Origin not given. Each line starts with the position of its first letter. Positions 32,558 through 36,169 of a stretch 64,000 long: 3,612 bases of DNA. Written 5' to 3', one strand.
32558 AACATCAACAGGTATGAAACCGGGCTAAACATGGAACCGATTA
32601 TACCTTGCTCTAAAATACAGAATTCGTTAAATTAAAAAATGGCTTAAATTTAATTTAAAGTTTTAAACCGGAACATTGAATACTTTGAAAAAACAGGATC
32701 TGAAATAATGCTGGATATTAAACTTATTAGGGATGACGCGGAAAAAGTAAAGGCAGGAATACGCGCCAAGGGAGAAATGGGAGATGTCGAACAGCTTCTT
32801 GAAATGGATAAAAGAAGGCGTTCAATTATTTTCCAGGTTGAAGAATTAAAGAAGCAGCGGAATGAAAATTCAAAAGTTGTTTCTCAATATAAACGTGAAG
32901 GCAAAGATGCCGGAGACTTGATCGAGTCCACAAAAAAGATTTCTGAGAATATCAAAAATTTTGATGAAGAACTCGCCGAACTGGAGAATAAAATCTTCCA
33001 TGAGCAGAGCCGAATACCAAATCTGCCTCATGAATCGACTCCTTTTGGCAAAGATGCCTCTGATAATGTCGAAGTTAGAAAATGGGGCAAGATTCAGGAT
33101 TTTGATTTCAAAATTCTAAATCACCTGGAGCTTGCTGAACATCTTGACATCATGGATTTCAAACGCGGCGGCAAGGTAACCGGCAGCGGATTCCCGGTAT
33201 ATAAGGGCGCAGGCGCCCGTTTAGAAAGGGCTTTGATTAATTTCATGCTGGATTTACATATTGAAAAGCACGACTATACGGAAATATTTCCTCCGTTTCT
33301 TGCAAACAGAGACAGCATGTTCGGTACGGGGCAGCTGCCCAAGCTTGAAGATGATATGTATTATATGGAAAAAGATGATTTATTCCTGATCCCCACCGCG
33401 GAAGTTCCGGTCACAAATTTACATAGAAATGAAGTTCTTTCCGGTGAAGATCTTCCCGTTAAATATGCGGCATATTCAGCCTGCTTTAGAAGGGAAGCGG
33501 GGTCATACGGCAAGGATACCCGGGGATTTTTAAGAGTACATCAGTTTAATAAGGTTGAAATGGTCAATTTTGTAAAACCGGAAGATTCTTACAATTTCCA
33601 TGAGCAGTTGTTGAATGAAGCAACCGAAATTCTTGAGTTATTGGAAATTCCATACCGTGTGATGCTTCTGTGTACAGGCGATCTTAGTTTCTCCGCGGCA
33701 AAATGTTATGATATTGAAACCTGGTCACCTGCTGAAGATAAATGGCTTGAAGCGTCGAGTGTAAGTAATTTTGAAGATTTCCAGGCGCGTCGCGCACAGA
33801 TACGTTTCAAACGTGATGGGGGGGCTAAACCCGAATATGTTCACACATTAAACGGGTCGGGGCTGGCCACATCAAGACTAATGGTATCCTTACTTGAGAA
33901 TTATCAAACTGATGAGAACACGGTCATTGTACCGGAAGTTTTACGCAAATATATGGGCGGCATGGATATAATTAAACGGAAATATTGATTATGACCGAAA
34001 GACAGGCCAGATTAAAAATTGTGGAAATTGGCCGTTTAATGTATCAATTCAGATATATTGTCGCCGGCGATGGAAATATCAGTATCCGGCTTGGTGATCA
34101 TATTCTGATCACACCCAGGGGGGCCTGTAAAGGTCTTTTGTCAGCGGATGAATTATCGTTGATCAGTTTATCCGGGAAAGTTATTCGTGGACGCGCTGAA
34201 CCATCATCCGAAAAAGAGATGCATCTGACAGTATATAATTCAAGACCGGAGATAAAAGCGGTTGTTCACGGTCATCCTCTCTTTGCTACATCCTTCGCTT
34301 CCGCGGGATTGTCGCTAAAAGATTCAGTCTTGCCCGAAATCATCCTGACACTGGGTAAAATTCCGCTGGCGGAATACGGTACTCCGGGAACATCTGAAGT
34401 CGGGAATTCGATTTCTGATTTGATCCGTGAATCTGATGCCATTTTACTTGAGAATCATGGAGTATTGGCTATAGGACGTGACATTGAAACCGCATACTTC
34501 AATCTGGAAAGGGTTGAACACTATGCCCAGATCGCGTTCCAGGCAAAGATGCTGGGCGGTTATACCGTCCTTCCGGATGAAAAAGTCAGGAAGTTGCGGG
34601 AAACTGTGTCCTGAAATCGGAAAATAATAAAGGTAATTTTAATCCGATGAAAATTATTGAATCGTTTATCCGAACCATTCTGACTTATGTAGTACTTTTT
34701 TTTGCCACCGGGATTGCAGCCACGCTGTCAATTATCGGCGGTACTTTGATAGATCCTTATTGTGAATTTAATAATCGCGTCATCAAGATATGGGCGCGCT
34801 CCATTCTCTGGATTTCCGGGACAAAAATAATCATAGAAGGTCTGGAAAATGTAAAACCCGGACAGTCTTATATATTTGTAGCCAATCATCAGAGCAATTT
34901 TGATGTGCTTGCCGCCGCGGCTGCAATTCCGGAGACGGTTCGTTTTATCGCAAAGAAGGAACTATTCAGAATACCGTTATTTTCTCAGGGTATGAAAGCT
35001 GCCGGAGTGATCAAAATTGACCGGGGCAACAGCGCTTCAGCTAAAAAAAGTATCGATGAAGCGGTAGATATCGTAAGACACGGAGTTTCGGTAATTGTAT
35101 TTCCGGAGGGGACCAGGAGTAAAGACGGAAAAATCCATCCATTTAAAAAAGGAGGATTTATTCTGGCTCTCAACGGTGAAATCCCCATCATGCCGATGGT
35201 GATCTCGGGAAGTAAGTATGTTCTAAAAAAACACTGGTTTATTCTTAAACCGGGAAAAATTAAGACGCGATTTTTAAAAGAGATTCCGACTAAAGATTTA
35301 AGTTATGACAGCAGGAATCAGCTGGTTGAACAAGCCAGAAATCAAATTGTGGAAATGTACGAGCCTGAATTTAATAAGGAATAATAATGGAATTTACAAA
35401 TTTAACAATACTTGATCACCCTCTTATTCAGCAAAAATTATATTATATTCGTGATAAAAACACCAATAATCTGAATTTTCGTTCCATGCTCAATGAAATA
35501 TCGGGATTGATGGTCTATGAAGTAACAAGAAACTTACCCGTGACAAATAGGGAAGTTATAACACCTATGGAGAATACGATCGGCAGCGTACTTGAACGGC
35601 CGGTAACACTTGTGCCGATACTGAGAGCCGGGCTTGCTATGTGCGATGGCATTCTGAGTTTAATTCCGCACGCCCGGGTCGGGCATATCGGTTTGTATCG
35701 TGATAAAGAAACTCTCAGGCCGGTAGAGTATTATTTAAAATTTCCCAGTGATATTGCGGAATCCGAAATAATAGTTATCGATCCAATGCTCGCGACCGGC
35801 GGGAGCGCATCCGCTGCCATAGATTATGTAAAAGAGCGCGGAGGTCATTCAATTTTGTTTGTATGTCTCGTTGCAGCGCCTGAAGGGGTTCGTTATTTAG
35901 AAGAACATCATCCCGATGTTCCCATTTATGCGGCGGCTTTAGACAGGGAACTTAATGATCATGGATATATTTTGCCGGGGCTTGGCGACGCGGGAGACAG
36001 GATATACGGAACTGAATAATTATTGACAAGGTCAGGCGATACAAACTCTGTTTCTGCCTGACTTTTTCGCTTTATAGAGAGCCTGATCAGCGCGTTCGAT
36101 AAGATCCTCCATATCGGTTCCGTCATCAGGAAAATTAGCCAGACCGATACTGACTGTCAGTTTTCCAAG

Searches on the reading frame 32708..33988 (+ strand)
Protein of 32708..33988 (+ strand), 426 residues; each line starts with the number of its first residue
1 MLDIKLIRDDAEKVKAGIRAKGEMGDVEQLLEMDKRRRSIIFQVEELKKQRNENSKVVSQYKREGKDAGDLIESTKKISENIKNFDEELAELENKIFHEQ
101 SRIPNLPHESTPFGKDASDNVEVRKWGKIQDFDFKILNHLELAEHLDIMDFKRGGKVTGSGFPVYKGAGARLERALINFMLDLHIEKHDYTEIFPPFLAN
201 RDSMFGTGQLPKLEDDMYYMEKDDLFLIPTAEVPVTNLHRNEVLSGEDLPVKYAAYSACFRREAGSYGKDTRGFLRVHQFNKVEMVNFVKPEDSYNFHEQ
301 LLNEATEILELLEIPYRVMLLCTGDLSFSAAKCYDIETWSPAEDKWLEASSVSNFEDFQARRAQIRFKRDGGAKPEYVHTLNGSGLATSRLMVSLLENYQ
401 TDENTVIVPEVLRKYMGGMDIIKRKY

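Call 6: search_protein_families(library=pfam, proteins=[window:32708-33988:+], max_evalue=0.001)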
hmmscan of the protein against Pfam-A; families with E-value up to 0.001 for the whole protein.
window:32708-33988:+ (426 aa): 2 families
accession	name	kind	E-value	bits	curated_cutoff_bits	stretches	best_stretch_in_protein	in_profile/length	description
PF00587.30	tRNA-synt_2b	-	2.9e-38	132.2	29.3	1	221-399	7-179/179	tRNA synthetase class II core domain (G, H, P, S and T)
PF02403.27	Seryl_tRNA_N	-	2.1e-28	99.1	28.2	1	1-107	1-108/108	Seryl-tRNA synthetase N-terminal domain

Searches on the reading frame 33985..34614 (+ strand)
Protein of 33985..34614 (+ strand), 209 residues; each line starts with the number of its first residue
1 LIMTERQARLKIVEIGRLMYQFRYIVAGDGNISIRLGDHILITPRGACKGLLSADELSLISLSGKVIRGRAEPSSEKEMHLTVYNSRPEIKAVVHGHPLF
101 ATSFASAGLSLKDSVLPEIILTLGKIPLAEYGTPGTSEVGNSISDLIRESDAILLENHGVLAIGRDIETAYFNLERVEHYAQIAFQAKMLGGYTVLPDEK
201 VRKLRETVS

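Call 6: search_protein_families(library=pfam, proteins=[window:33985-34614:+], max_evalue=0.001)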
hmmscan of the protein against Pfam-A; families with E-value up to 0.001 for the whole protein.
window:33985-34614:+ (209 aa): 1 family
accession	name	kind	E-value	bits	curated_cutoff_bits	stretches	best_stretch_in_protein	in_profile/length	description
PF00596.27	Aldolase_II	-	1.1e-42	146.5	22.2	1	11-184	2-182/183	Class II Aldolase and Adducin N-terminal domain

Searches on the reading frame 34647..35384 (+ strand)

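Call 6: search_protein_families(library=pfam, proteins=[window:34647-35384:+], max_evalue=0.001)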
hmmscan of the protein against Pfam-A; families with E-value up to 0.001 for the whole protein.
window:34647-35384:+ (245 aa): 1 family
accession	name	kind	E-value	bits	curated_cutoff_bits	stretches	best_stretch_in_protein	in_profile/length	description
PF01553.26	Acyltransferase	-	2.9e-36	124.6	23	1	61-187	2-132/132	Acyltransferase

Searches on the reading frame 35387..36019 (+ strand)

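Call 6: search_protein_families(library=pfam, proteins=[window:35387-36019:+], max_evalue=0.001)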
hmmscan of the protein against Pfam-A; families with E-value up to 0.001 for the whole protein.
window:35387-36019:+ (210 aa): 3 families
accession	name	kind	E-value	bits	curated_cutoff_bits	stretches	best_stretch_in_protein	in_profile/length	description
PF14681.12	UPRTase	-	2.4e-71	239.9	27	1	9-209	2-206/206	Uracil phosphoribosyltransferase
PF00156.33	Pribosyltran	-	8.8e-08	32.1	26.3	1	65-168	23-130/158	Phosphoribosyl transferase domain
PF24390.1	PRTase-CE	-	0.00071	20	27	0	116-186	92-172/253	PRTase-CE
